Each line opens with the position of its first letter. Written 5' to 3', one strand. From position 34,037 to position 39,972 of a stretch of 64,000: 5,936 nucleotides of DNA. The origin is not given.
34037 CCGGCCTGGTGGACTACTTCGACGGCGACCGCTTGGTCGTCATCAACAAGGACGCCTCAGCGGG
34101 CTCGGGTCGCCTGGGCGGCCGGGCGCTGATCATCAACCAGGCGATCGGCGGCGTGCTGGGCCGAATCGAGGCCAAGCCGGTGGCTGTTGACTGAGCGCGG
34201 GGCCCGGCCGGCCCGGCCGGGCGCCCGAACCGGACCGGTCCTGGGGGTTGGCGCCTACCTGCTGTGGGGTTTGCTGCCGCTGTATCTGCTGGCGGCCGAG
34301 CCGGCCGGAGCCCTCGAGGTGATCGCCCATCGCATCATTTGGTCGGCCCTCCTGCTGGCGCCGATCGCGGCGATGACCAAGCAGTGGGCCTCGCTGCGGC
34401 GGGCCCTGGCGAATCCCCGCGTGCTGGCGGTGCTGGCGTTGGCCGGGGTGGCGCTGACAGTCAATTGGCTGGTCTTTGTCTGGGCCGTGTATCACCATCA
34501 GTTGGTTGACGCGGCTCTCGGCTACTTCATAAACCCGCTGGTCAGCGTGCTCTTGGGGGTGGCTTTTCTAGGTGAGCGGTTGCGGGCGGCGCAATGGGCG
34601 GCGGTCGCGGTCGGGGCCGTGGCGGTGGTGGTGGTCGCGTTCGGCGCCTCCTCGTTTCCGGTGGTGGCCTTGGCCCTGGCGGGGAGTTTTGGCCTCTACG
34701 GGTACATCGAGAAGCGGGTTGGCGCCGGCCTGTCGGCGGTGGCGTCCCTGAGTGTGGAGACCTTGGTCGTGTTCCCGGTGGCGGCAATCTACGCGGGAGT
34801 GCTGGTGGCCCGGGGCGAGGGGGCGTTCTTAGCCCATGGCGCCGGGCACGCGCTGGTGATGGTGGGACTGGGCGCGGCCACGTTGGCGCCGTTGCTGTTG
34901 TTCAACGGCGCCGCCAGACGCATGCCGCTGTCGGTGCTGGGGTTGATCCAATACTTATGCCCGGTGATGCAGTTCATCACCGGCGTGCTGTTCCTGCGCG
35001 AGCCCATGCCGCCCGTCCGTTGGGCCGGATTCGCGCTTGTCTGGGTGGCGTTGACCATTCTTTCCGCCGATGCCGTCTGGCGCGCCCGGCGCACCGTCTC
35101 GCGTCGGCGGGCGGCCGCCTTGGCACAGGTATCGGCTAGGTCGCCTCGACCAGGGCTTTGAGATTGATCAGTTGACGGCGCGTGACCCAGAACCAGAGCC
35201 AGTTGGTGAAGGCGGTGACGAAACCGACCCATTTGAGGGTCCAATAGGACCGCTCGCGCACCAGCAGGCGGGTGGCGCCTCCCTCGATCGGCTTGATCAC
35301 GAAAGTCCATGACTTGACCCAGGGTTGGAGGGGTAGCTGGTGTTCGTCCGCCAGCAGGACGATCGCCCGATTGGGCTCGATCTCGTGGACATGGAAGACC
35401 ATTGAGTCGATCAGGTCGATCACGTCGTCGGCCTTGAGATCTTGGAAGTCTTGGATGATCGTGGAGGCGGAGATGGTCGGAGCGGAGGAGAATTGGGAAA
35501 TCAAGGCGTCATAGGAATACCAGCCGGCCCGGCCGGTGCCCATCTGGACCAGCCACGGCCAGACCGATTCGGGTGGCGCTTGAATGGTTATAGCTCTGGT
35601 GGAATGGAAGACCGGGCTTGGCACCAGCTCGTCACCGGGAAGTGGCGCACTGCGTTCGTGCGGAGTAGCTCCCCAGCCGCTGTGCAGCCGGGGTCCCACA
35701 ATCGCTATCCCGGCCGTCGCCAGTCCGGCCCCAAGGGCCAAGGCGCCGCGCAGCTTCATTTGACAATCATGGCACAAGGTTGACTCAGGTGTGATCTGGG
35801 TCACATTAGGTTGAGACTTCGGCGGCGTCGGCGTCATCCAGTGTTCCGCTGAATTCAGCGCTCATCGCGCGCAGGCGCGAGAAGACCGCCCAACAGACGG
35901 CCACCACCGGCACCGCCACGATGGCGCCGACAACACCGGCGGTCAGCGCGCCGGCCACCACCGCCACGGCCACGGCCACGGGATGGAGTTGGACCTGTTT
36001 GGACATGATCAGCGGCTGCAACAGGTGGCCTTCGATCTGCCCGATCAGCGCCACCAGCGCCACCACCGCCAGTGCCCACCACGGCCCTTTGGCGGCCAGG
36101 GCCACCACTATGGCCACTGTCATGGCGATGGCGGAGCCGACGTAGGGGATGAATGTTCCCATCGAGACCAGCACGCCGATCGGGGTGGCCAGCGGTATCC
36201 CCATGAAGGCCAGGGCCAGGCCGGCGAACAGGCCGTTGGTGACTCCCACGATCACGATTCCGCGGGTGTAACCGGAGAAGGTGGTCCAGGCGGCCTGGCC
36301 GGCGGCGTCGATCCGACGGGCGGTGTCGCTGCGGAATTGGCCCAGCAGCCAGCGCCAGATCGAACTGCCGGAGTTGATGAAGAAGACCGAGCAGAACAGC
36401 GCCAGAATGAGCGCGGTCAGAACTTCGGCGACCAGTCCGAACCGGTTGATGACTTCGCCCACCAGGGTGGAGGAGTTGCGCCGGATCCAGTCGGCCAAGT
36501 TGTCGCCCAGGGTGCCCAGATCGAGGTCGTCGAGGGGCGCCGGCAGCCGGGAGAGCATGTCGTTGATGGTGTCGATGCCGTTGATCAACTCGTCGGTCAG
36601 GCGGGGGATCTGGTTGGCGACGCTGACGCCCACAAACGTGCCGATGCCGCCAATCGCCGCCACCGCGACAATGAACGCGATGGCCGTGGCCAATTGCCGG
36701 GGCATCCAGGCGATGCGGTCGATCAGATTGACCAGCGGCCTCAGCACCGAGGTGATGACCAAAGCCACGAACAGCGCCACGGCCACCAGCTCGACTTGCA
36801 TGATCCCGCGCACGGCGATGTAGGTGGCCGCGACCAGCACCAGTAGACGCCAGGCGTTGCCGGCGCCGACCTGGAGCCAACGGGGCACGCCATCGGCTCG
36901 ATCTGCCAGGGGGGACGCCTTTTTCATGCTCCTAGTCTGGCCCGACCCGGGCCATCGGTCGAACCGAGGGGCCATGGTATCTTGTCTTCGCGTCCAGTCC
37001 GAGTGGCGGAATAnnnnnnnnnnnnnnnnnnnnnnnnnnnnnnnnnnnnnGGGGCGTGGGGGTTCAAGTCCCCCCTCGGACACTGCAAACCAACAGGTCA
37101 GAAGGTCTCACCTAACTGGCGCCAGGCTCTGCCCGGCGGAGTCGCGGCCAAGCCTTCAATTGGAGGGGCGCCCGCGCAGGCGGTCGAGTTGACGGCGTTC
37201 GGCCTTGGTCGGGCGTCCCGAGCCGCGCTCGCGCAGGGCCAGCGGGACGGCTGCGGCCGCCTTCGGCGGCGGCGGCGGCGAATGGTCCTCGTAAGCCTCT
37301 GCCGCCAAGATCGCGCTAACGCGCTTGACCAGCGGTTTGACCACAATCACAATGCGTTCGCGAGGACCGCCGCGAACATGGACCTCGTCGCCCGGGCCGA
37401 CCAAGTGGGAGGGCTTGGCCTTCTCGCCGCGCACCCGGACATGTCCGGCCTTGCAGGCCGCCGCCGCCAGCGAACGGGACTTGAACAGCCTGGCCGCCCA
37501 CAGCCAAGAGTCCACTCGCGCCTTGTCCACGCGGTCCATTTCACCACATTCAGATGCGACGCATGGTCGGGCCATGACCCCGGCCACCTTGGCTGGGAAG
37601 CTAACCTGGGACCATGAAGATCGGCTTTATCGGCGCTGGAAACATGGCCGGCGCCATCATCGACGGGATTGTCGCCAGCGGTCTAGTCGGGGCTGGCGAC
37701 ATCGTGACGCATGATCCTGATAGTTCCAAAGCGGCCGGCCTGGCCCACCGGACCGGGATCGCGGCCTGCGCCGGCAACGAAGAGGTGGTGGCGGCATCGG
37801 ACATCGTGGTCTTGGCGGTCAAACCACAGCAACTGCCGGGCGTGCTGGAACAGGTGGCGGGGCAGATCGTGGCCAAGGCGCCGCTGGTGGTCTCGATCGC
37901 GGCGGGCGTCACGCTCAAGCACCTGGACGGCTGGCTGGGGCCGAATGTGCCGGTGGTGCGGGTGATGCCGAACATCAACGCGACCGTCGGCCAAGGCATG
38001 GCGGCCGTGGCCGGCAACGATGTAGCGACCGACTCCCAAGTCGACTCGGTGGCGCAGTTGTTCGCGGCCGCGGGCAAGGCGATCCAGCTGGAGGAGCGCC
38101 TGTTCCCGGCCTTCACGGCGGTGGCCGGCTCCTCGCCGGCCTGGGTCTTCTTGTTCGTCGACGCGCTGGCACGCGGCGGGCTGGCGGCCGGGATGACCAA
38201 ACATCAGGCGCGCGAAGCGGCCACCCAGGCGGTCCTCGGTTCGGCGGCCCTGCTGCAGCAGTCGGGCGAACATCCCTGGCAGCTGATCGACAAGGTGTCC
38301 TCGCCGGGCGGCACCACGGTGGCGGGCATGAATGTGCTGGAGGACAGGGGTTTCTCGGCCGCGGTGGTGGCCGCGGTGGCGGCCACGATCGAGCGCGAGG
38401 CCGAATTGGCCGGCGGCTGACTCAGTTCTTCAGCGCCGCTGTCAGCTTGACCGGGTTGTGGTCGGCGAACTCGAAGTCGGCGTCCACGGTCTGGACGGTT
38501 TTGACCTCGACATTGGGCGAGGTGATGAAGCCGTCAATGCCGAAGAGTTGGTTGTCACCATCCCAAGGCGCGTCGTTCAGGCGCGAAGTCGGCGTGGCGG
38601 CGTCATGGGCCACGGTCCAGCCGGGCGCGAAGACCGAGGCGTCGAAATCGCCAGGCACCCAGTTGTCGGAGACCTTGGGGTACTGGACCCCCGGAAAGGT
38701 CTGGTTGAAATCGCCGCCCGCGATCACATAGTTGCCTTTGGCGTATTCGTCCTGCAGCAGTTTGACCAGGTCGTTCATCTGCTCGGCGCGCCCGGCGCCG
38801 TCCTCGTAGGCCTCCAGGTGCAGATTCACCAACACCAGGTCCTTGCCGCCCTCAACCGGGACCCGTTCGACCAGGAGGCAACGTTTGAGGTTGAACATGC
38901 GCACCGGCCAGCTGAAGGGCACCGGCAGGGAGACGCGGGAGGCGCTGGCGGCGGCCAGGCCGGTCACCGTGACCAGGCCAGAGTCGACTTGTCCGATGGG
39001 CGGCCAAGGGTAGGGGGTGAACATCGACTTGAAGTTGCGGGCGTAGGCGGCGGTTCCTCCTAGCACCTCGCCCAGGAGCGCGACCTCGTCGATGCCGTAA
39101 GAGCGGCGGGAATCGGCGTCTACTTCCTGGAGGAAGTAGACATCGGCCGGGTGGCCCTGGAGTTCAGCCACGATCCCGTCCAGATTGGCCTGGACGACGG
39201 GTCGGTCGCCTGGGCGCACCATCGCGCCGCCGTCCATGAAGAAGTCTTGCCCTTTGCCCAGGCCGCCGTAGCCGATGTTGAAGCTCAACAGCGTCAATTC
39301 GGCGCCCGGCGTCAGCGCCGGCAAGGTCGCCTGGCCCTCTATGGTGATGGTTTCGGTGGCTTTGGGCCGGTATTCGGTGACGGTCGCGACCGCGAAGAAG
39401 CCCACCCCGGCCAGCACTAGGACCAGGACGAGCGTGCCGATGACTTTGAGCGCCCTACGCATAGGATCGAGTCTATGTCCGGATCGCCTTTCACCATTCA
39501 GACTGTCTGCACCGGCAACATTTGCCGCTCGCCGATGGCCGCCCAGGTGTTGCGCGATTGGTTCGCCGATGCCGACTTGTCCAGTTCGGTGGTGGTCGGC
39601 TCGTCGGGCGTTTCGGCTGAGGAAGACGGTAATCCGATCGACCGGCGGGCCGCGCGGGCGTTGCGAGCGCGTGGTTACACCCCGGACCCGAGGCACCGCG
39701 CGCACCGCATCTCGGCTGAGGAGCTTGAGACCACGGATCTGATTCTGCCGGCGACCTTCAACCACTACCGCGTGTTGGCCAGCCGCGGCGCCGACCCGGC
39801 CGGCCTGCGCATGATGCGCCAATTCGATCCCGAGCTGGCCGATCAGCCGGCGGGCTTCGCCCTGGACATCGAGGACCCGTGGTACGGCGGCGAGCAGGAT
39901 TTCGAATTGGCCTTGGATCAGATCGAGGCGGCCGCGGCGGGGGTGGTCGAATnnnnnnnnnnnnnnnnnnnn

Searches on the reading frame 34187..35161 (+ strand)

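Call 16: search_protein_families(library=pfam, proteins=[window:34187-35161:+], max_evalue=0.00001)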
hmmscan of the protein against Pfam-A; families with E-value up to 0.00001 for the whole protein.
window:34187-35161:+ (324 aa): 1 family
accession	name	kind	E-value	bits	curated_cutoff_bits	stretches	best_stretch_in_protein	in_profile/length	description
PF00892.27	EamA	-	2.2e-17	64.1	28.2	2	16-151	3-134/135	EamA-like transporter family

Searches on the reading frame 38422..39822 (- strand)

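Call 17: search_protein_families(library=pfam, proteins=[window:38422-39822:-], max_evalue=0.00001)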
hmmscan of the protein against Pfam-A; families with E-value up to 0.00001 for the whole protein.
window:38422-39822:- (466 aa): 1 family
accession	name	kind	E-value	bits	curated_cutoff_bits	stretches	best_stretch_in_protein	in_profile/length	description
PF03372.29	Exo_endo_phos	-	7.1e-08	32.9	24.5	1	211-446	2-214/225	Endonuclease/Exonuclease/phosphatase family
